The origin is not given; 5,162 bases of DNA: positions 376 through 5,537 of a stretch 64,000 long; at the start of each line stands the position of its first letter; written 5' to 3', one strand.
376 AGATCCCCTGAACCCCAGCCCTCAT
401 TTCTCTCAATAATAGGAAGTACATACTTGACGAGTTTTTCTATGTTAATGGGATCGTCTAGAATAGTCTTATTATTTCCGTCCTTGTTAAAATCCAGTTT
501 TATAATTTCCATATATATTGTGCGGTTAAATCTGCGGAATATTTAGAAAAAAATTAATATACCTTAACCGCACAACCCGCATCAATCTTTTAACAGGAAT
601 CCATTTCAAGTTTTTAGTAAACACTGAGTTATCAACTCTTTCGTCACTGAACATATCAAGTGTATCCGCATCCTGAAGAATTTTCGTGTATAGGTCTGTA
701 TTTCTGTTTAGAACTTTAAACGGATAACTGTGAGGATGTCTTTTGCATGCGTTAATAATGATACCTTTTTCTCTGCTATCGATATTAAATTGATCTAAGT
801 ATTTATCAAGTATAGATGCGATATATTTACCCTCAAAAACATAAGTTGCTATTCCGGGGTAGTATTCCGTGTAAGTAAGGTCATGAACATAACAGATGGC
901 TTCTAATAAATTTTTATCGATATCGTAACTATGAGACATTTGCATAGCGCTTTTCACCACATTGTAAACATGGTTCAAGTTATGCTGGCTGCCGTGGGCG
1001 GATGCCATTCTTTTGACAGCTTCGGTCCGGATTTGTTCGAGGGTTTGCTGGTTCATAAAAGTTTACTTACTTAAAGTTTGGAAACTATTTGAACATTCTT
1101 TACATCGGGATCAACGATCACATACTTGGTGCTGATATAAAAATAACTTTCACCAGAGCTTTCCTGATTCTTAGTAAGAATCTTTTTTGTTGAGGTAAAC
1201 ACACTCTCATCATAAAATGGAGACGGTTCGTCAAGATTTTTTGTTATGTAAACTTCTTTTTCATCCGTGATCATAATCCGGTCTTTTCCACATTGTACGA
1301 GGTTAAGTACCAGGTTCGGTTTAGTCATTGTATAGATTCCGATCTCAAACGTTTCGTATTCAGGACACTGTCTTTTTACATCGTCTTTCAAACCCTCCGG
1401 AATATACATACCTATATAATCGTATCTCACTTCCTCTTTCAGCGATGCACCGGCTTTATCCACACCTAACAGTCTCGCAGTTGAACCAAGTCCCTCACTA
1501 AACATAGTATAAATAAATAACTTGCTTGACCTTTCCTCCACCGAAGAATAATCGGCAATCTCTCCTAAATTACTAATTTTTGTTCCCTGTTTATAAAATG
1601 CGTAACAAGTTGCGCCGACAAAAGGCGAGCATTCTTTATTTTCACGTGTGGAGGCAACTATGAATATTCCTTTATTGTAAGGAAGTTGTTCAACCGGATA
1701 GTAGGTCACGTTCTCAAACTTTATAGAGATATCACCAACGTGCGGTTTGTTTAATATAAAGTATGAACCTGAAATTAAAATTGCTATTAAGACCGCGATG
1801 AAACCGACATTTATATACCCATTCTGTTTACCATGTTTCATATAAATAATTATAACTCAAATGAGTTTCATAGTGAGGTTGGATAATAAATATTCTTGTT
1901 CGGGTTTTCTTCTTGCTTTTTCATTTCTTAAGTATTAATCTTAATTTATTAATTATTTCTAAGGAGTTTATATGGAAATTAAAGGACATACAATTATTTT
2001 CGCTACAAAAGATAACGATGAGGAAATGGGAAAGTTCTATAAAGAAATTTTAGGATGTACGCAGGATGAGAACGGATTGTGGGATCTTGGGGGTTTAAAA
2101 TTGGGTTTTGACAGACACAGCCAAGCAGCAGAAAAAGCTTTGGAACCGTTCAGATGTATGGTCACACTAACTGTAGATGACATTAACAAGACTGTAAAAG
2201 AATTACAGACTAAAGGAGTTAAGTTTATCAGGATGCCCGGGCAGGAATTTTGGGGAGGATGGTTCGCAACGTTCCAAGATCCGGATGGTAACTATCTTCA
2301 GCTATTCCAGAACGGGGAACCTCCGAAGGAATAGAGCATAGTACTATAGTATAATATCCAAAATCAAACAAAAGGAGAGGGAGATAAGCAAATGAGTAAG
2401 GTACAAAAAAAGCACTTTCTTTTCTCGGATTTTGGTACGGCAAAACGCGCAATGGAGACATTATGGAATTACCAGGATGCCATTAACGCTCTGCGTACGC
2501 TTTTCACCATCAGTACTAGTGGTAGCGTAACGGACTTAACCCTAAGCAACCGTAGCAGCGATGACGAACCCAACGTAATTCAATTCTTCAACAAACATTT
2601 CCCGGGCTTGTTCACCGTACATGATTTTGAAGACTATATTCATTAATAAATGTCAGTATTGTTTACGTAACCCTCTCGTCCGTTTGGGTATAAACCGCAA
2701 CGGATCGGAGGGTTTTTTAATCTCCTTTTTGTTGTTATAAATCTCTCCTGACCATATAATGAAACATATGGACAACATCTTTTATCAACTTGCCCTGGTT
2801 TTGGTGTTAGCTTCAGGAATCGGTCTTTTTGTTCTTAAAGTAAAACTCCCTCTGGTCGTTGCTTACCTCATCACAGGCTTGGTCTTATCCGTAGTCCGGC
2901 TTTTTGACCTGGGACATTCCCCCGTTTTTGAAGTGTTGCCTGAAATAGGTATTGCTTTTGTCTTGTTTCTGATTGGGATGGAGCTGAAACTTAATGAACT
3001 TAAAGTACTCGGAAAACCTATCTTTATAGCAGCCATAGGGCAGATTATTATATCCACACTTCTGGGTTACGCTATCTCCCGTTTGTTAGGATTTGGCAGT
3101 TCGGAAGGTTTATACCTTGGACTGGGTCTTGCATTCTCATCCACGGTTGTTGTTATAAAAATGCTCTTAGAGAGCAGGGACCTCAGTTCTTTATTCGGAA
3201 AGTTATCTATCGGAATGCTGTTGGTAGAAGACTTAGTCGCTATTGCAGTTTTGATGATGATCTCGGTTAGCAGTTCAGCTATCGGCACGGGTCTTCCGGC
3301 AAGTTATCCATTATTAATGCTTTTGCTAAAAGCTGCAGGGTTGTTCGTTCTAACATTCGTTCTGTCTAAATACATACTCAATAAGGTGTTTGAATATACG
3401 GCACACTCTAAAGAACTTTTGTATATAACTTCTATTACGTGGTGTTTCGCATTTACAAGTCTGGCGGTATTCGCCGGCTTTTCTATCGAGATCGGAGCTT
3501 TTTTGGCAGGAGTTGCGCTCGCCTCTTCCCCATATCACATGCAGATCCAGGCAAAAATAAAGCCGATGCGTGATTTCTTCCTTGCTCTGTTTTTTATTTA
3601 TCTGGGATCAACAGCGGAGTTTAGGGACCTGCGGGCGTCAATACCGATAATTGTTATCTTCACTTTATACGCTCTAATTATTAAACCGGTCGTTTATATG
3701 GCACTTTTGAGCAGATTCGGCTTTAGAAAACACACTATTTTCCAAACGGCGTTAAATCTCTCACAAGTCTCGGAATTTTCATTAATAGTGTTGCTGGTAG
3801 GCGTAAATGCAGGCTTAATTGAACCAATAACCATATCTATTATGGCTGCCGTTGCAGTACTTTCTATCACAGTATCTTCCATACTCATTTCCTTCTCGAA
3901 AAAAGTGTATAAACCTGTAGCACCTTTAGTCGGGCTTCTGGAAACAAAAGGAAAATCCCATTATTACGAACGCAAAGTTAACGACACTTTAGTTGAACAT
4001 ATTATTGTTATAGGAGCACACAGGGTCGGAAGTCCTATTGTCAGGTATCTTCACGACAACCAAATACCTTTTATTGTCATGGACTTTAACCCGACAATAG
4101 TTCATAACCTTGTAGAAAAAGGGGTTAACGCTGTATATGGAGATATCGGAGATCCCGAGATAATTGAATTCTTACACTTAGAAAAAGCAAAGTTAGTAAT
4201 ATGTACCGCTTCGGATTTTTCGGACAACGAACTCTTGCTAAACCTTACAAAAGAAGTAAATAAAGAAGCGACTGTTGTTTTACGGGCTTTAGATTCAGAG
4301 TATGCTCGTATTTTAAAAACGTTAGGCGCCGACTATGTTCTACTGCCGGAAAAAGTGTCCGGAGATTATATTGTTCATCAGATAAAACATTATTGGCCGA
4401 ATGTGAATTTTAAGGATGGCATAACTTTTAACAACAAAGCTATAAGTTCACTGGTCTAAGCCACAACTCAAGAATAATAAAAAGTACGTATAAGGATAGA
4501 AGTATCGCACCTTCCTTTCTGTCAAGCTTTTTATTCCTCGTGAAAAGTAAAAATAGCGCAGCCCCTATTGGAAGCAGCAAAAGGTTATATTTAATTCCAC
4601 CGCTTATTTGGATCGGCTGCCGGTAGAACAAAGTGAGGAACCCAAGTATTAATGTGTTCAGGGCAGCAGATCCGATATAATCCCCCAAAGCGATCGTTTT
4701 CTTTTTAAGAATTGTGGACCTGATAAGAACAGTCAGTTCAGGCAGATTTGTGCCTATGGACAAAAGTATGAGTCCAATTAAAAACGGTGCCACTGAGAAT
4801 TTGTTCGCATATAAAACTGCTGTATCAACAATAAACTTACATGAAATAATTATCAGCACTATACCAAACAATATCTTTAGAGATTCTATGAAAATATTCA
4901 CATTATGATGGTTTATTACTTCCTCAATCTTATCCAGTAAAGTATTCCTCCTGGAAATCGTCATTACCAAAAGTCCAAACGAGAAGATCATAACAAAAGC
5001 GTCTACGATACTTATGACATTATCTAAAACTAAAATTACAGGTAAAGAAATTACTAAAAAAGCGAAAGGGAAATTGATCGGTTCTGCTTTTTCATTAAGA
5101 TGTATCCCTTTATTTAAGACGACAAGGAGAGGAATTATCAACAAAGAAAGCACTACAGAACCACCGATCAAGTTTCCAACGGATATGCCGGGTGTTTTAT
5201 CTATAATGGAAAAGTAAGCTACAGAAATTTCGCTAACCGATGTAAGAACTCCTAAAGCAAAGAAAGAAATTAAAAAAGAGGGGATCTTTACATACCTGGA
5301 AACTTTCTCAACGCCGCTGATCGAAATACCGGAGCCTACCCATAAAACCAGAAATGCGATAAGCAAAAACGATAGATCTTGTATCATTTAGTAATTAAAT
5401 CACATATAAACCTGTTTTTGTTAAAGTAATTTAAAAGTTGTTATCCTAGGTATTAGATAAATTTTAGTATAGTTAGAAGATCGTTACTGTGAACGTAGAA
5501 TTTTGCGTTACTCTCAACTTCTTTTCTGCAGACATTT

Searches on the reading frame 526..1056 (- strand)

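Call 89: search_protein_families(library=pfam, proteins=[window:526-1056:-], max_evalue=0.00001)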
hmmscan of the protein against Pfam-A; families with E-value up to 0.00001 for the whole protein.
window:526-1056:- (176 aa): 1 family
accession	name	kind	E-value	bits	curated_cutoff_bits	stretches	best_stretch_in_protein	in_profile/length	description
PF01966.28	HD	-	4e-07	30.8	22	1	27-135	2-115/116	HD domain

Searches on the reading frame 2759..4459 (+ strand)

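Call 9: search_protein_families(library=pfam, proteins=[window:2759-4459:+], max_evalue=0.001)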
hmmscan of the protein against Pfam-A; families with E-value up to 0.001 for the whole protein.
window:2759-4459:+ (566 aa): 2 families
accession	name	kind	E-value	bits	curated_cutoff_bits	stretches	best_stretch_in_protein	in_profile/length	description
PF00999.27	Na_H_Exchanger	-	5.2e-50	170.8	26.2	1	17-378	5-370/375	Sodium/hydrogen exchanger, transmembrane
PF02254.24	TrkA_N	-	5.2e-24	85.2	23.8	1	415-530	1-116/116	TrkA-N domain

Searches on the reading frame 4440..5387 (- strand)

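Call 89: search_protein_families(library=pfam, proteins=[window:4440-5387:-], max_evalue=0.00001)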
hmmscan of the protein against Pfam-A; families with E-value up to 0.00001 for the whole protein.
window:4440-5387:- (315 aa): 1 family
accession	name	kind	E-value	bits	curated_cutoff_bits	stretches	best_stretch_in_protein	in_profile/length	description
PF01699.29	Na_Ca_ex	-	4.5e-33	114.8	24.9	2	172-307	6-149/151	Sodium/calcium exchanger protein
